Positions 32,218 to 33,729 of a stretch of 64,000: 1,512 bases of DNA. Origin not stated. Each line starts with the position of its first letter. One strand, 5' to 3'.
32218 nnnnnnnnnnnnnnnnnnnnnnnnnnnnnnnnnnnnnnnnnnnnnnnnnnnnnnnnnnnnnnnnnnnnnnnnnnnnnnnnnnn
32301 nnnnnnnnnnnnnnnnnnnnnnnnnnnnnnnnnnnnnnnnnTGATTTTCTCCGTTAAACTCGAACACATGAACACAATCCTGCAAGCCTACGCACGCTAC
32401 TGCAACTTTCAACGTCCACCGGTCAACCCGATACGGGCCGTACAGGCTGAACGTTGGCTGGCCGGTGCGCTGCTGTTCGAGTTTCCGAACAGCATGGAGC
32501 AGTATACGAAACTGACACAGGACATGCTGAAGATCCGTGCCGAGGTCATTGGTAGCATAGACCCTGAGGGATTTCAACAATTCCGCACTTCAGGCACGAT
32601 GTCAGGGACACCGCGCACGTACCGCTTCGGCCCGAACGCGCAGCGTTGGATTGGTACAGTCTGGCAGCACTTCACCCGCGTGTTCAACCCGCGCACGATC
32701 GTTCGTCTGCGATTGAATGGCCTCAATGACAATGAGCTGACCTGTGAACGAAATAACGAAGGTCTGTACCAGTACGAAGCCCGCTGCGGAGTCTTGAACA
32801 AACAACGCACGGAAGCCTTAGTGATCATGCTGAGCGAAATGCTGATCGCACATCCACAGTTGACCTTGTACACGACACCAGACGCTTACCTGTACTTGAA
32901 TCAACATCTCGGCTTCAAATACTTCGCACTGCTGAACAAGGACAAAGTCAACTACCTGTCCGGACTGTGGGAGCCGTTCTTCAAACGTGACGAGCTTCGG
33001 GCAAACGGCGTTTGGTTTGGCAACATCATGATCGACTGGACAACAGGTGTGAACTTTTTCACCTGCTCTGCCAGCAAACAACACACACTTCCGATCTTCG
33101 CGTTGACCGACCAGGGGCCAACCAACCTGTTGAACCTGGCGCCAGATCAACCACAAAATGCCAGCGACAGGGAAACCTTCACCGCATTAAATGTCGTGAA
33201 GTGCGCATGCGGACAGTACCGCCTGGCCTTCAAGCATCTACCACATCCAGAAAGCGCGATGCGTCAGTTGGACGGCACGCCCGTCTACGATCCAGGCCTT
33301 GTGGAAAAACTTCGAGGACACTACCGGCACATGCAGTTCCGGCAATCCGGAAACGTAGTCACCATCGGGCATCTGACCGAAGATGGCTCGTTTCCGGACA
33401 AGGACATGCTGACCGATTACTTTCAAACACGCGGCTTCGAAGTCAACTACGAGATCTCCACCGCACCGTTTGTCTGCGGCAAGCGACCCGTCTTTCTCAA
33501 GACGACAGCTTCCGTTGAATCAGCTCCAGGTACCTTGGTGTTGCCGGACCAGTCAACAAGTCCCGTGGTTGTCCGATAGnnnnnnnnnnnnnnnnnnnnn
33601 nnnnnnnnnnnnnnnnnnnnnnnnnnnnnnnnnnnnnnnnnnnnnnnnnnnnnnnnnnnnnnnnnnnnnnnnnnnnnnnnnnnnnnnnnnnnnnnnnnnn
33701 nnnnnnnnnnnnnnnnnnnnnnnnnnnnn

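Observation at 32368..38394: Second carbohydrate-enzyme cluster: adenylate-forming-like enzyme, GT-B, GT32, GT2, DUF115/Maf-like, ppGalNAc-T-like GT2 and CE4 deacetylase on alternating strands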

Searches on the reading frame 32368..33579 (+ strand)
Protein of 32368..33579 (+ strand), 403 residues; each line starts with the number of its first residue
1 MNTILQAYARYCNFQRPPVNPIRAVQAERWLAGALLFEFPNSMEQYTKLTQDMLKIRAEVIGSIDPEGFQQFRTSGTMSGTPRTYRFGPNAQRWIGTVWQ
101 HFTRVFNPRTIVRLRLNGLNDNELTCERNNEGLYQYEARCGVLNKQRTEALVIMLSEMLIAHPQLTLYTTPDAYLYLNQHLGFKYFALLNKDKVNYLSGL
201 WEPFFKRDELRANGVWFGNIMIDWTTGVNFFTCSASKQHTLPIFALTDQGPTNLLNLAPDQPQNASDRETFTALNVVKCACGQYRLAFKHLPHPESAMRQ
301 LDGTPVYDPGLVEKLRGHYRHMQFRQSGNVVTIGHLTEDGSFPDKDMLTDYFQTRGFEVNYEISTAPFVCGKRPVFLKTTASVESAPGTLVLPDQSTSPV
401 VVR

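Call 3: search_protein_families(library=pfam, proteins=[window:32368-33579:+], max_evalue=0.01)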
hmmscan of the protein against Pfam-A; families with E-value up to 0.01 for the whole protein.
window:32368-33579:+ (403 aa): 0 families

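Call 4: search_protein_families(library=phrogs, proteins=[window:32368-33579:+], max_evalue=0.01)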
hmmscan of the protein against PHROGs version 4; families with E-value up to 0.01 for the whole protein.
window:32368-33579:+ (403 aa): 0 families

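Call 11: search_dna_similar(query=window:32368-33579:+, collection=phages, mode=protein, max_rows=15, max_evalue=0.001)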
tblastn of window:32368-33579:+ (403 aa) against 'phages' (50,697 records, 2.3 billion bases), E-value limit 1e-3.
No match.

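Call 12: search_protein_families(library=ncbifam, proteins=[window:32368-33579:+], max_evalue=0.1)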
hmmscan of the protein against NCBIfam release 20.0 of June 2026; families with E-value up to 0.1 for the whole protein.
window:32368-33579:+ (403 aa): 0 families

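Call 13: search_solved_structures(query=window:32368-33579:+, max_evalue=10, show_alignments=2)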
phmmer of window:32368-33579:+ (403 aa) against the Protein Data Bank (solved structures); distinct sequences matched with E-value up to 10: 0.

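Call 17: find_homologous_proteins(query=window:32368-33579:+, max_evalue=0.001)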
Query window:32368-33579:+ (403 aa): 3 proteins with E <= 0.001 among 2389 candidates.
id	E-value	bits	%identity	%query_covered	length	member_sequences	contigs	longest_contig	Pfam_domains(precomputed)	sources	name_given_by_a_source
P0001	6.1e-281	949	100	100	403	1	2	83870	-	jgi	-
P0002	2.5e-55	206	36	82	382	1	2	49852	-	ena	-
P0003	3.1e-14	71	28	68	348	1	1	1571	-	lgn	-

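Call 19: find_encoding_contigs(protein=P0002, flank=10000, max_places=3)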
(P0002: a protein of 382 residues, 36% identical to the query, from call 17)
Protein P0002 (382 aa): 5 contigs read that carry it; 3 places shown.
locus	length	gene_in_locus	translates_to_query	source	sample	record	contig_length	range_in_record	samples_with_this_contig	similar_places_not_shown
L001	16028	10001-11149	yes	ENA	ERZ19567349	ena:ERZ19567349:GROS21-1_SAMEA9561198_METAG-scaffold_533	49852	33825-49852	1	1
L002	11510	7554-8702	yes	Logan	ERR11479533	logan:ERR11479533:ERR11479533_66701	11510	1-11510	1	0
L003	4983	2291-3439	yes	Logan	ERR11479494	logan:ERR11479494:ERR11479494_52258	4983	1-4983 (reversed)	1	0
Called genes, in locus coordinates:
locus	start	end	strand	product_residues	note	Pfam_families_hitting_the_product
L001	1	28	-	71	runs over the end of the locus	-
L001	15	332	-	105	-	-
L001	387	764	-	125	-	-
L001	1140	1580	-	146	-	-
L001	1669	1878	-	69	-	-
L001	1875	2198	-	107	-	-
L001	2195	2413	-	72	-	-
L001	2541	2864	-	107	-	-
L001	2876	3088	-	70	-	-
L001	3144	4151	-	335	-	-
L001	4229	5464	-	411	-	-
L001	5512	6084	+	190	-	-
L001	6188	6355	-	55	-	-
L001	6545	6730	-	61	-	-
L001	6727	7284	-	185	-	PF13669:Glyoxalase_4 (weak)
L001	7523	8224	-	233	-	-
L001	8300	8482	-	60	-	-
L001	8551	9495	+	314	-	PF00246:Peptidase_M14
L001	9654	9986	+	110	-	-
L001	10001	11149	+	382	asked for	-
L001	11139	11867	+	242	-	PF00535:Glycos_transf_2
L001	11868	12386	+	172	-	PF10307:HAD_SAK_1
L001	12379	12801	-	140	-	-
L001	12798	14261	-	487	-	PF01743:PolyA_pol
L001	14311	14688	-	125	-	-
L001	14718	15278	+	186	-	-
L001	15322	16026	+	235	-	?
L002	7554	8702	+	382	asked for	-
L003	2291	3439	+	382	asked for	-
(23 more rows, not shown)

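Call 23: find_encoding_contigs(protein=P0001, flank=10000, max_places=3)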
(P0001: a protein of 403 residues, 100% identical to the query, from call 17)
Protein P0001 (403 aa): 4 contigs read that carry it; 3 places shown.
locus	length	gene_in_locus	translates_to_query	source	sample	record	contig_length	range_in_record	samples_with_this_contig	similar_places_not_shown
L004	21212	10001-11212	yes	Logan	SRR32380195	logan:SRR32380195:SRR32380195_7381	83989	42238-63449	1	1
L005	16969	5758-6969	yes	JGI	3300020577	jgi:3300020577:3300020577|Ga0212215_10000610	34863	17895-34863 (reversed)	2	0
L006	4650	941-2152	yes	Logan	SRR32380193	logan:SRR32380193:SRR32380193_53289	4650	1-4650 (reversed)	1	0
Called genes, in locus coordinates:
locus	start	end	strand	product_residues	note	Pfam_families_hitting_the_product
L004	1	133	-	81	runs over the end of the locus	-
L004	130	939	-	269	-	PF16277:DUF4926 (weak)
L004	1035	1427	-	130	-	-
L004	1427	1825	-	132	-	-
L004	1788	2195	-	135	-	PF10263:SprT-like (weak)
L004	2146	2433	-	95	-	-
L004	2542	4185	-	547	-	PF26675:DUF8224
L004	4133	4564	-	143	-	-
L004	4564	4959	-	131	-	-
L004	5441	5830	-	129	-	-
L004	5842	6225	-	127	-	PF14354:Lar_restr_allev, PF02954:HTH_8 (weak)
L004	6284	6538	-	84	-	-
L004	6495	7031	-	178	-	-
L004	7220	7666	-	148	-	-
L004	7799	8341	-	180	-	-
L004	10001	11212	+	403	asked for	-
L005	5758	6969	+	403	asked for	-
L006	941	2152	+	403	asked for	-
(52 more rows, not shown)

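Call 29: predict_structure(alignment_id=A1)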
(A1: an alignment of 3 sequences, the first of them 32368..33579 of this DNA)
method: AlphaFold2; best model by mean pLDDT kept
length: 403 residues; sequences in the alignment: 3
mean_pLDDT: 45.4   pTM: 0.32
mean pLDDT of the five models: 45.4, 45.0, 43.4, 41.1, 38.8
residues with pLDDT >= 90: 0; 70-90: 15; 50-70: 136; < 50: 252
segments of 3 or more residues with pLDDT < 50: 41-47, 62-109, 118-134, 142-144, 170-173, 179-181, 195-312, 366-403
pLDDT, mean of each block of 10 residues (from residue 1): 72 63 58 50 49 60 41 30 32 38 42 49 46 47 52 58 52 49 54 43 34 40 38 39 35 34 30 32 30 31 39 50 64 63 60 61 51 36 32 34 31
secondary structure, 60 per line:
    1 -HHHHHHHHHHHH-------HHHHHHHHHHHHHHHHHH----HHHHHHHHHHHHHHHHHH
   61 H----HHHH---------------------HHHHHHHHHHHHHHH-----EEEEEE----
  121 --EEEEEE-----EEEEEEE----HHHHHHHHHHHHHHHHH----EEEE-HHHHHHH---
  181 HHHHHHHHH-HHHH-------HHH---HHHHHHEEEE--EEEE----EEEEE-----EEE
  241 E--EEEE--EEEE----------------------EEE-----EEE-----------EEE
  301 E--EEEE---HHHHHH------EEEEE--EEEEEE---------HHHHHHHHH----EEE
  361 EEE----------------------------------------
elements in order: H2-13 H21-38 H43-61 H66-69 H91-105 E111-116 E123-128 E134-140 H145-161 E166-169 H171-177 H181-189 H191-194 H208-213 E214-217 E220-223 E228-232 E238-241 E244-247 E250-253 E276-278 E284-286 E298-301 E304-307 H311-316 E323-327 E330-335 H345-353 E358-363

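Call 31: search_protein_representatives(alignment_id=A1)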
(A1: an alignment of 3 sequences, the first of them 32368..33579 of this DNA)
Query: 3 sequences, 382 profile positions. Proteins with E-value up to 0.001 (for the whole library): 196; up to 1e-10: 169; up to 1e-30: 92. The best 150 are listed.
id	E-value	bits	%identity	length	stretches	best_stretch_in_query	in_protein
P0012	3.7e-121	421.4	-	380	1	3-372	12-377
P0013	1.5e-99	350.3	-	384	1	2-370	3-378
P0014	2.4e-94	333.1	-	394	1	3-372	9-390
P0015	3.9e-90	319.3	-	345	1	5-375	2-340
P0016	9.7e-88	311.4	-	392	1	3-370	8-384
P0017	2.1e-68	247.7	-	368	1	6-371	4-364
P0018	6.8e-59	216.4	-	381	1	8-370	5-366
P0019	4.1e-55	204.0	-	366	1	5-370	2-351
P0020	1.1e-54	202.6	-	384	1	27-370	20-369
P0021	2.2e-54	201.6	-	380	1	1-370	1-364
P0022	9.9e-54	199.4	-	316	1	4-292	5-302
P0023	5.0e-53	197.1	-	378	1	7-374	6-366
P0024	5.7e-53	196.9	-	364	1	4-371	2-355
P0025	1.6e-52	195.4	-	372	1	32-373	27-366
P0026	3.3e-51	191.1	-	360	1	5-372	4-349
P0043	6.0e-44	167.2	-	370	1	46-372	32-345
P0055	7.8e-41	157.0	-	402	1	6-338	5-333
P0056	1.3e-40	156.2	-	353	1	45-374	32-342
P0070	1.7e-37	146.0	-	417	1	140-374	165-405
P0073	1.6e-36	142.8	-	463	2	153-381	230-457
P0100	2.3e-31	125.8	-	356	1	3-371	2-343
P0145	3.6e-23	98.8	-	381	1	1-370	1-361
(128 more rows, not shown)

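Call 35: search_solved_structures(query=A3, max_evalue=10, show_alignments=4)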
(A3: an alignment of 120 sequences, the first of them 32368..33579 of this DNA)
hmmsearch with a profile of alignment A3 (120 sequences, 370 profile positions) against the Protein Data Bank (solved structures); distinct sequences matched with E-value up to 10: 0.

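Call 36: search_protein_families(library=pfam, alignment_id=A3, max_evalue=0.1)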
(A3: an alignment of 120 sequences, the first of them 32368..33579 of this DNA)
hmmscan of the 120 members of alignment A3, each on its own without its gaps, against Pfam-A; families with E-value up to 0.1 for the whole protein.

A. member 1, window:32368-33579:+ (403 aa): 0 families

B. families by the number of members that match (of 120 scanned): 26 families (the first 25 are shown)
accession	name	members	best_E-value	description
PF15545.11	Ntox8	1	0.00019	Bacterial toxin 8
PF04851.21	ResIII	1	0.0048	Type III restriction enzyme, res subunit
PF22542.1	Utp8_C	1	0.0092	Utp8, C-terminal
PF24311.1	THSD1_D3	1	0.0093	THSD1 third Ig-like domain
PF10678.14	DUF2492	1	0.0099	Protein of unknown function (DUF2492)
PF14114.12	DUF4286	1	0.011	Domain of unknown function (DUF4286)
PF09640.15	DUF2027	1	0.024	Domain of unknown function (DUF2027)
PF04423.19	Rad50_zn_hook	1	0.027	Rad50 zinc hook motif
PF19555.4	DUF6078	1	0.036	Family of unknown function (DUF6078)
PF04781.17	DUF627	1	0.048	Protein of unknown function (DUF627)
PF03633.20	Glyco_hydro_65C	1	0.049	Glycosyl hydrolase family 65, C-terminal domain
PF25812.1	RAD24_helical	1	0.058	Checkpoint protein RAD24-like, helical bundle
PF04109.21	ATG9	1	0.061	Autophagy protein ATG9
PF23523.1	Microp_apicomplexa_13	1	0.061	Apicomplexa microprotein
PF03184.25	DDE_1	1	0.067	DDE superfamily endonuclease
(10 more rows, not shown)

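Call 40: find_homologous_proteins(query=A3, max_evalue=1e-10)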
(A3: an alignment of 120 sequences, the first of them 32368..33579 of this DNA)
Query A3 (120 sequences) (403 aa, profile of the alignment): 4 proteins with E <= 1e-10 among 4820 candidates.
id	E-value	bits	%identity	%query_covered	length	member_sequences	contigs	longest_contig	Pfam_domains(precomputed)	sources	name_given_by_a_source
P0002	1.9e-90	322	36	82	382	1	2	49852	-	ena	-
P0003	1.3e-89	319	28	68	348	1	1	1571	-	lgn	-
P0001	8.3e-85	303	100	100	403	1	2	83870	-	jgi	-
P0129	1.1e-72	263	24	46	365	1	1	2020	-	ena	-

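Call 45: find_related_loci(query=A3, collection=viral_contigs, flank=6000)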
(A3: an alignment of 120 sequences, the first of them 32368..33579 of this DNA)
Query A3 (403 aa) in viral_contigs; peptide patterns used: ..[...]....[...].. (x = any residue, [..] = any of these).
59 stretches matched a pattern; 1 encode a relative of the query (tblastn E <= 1e-3); 1 distinct loci.
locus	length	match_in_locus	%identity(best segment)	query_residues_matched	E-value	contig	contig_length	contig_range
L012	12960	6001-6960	27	74-401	3e-27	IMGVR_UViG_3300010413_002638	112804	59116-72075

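Call 55: predict_structure(alignment_id=A3)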
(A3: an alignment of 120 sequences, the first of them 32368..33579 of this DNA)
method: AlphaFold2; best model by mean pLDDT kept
length: 403 residues; sequences in the alignment: 120
mean_pLDDT: 92.3   pTM: 0.90
mean pLDDT of the five models: 92.3, 91.1, 91.0, 90.7, 90.6
residues with pLDDT >= 90: 343; 70-90: 35; 50-70: 8; < 50: 17
segments of 3 or more residues with pLDDT < 50: 389-403
pLDDT, mean of each block of 10 residues (from residue 1): 92 96 96 96 98 98 95 88 94 95 94 89 91 94 96 98 98 98 98 97 97 98 96 98 96 96 84 98 97 94 97 98 96 96 98 98 84 91 54 41 30
secondary structure, 60 per line:
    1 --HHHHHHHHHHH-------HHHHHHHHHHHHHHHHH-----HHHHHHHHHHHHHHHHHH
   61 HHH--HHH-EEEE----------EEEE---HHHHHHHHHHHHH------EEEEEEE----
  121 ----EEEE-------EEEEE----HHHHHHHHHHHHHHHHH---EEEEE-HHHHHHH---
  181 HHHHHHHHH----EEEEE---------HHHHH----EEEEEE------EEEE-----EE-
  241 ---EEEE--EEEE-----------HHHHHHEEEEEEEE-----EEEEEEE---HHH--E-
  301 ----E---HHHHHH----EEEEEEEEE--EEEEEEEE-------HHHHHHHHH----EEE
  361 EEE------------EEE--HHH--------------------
elements in order: H3-13 H21-37 H43-63 E70-73 E84-87 H91-103 E110-116 E125-128 E136-140 H145-161 E165-169 H171-177 H181-189 E194-198 H208-212 E217-222 E229-232 E244-247 E250-253 H265-270 E271-278 E284-290 H309-314 E319-327 E330-337 H345-353 E358-363 E376-378

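Call 59: fold_search(model_id=the predicted structure, library=pdb)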
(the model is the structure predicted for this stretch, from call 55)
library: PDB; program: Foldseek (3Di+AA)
matches with E <= 10: 729; with E <= 0.001: 34
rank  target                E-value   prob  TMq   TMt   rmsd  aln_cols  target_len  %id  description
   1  4rvn_B                1.7e-07  1.00  0.49  0.47   9.2       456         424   12  Crystal structure of a Putative Acyl-CoA ligase (BT_0428) from Bacteroides thetaiotaomicron VPI-5482 at 2.20 A resolut (released 2015-01-21)
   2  4r1l_B                2.4e-07  1.00  0.49  0.47   9.0       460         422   12  Crystal structure of a Putative Acyl-CoA ligase (BT_0428) from Bacteroides thetaiotaomicron VPI-5482 at 2.42 A resolut (released 2014-08-27)
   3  4rvn_D                3.3e-07  1.00  0.48  0.46   9.1       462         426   12  Crystal structure of a Putative Acyl-CoA ligase (BT_0428) from Bacteroides thetaiotaomicron VPI-5482 at 2.20 A resolut (released 2015-01-21)
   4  9s3l_A                3.9e-07  1.00  0.48  0.48   9.0       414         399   12  ClxA from Clostridium cavendishii (apo) (released 2025-11-19)
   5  9s45_D                4.7e-07  1.00  0.46  0.47   9.7       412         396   14  ClxA from Clostridium cavendishii in complex with 3-amino,4-hydroxybenzoic acid and its adenylate (released 2026-03-18)
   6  4r1m_D                6.0e-07  1.00  0.48  0.46   9.1       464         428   13  Crystal structure of a Putative Acyl-CoA ligase (BT_0428) from Bacteroides thetaiotaomicron VPI-5482 at 2.48 A resolut (released 2014-08-27)
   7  2y4n_A                8.0e-07  1.00  0.50  0.48   8.7       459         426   12  PaaK1 in complex with phenylacetyl adenylate (released 2011-03-01)
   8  4r1m_B                1.1e-06  1.00  0.46  0.44   9.2       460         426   13  Crystal structure of a Putative Acyl-CoA ligase (BT_0428) from Bacteroides thetaiotaomicron VPI-5482 at 2.48 A resolut (released 2014-08-27)
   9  9s3l_B                1.5e-06  1.00  0.46  0.47   9.6       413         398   14  ClxA from Clostridium cavendishii (apo) (released 2025-11-19)
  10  4rvo_D                1.5e-06  1.00  0.48  0.46   9.2       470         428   11  Crystal structure of a Putative Acyl-CoA ligase (BT_0428) from Bacteroides thetaiotaomicron VPI-5482 at 2.41 A resolut (released 2014-12-31)
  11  4r1l_D                1.5e-06  1.00  0.48  0.46   9.1       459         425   13  Crystal structure of a Putative Acyl-CoA ligase (BT_0428) from Bacteroides thetaiotaomicron VPI-5482 at 2.42 A resolut (released 2014-08-27)
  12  4r1l_A                1.5e-06  1.00  0.40  0.37  14.0       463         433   12  Crystal structure of a Putative Acyl-CoA ligase (BT_0428) from Bacteroides thetaiotaomicron VPI-5482 at 2.42 A resolut (released 2014-08-27)
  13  4r1m_A                1.6e-06  1.00  0.39  0.37  14.2       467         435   11  Crystal structure of a Putative Acyl-CoA ligase (BT_0428) from Bacteroides thetaiotaomicron VPI-5482 at 2.48 A resolut (released 2014-08-27)
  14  4r1l_C                1.7e-06  1.00  0.39  0.37  14.1       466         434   13  Crystal structure of a Putative Acyl-CoA ligase (BT_0428) from Bacteroides thetaiotaomicron VPI-5482 at 2.42 A resolut (released 2014-08-27)
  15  2y27_B                2.1e-06  1.00  0.52  0.49   8.7       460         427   12  crystal structure of PaaK1 in complex with ATP from Burkholderia cenocepacia (released 2011-05-04)
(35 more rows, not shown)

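Call 63: search_protein_families(library=pfam, proteins=[L012:352-1770:-, L012:1748-2425:-, L012:2412-3371:+, L012:3371-4117:+, L012:4000-5307:+, L012:6924-7808:+, L012:7808-8698:+, L012:8667-10013:-, L012:10010-10993:-, L012:10994-12538:-], max_evalue=0.001)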
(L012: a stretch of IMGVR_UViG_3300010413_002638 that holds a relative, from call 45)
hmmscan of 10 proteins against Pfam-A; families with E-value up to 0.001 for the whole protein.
L012:352-1770:- (472 aa): 2 families
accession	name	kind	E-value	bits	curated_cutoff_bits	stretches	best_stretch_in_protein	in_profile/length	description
PF02811.25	PHP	-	9.9e-34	117.5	26.4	1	18-229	1-162/164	PHP domain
PF07733.18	DNA_pol3_alpha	-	5e-20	72.7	23.9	1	379-460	16-98/260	Bacterial DNA polymerase III alpha NTPase domain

L012:1748-2425:- (225 aa): 0 families

L012:2412-3371:+ (319 aa): 2 families
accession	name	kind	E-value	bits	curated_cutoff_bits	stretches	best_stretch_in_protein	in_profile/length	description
PF00535.33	Glycos_transf_2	-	1.9e-11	44.6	23.3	1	11-128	1-130/168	Glycosyl transferase family 2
PF10111.15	Glyco_tranf_2_2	-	0.00011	22.2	27.3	1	64-146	68-151/276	Glycosyltransferase like family 2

L012:3371-4117:+ (248 aa): 3 families
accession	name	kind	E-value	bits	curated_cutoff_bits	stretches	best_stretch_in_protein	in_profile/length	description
PF00535.33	Glycos_transf_2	-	1.4e-24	87.4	23.3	1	6-168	1-167/168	Glycosyl transferase family 2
PF13641.12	Glyco_tranf_2_3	-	1.5e-10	42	27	1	5-211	3-218/230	Glycosyltransferase like family 2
PF10111.15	Glyco_tranf_2_2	-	4.8e-07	30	27.3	1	32-194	29-206/276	Glycosyltransferase like family 2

L012:4000-5307:+ (435 aa): 1 family
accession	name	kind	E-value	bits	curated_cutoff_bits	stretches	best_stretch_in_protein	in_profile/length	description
PF04055.27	Radical_SAM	-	3.6e-10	40.7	29.5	1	109-252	6-144/166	Radical SAM superfamily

L012:6924-7808:+ (294 aa): 0 families

L012:7808-8698:+ (296 aa): 0 families

L012:8667-10013:- (448 aa): 0 families

L012:10010-10993:- (327 aa): 1 family
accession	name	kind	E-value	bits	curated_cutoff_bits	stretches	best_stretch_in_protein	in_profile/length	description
PF24785.1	RXYLT1_C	-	0.00016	21.6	27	1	206-256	54-104/187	RXYLT1 C-terminal domain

L012:10994-12538:- (514 aa): 1 family
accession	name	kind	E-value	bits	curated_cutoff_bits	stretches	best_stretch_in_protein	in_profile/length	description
PF25216.1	Volactin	-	3.2e-40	139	35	1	153-508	3-321/321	Volactin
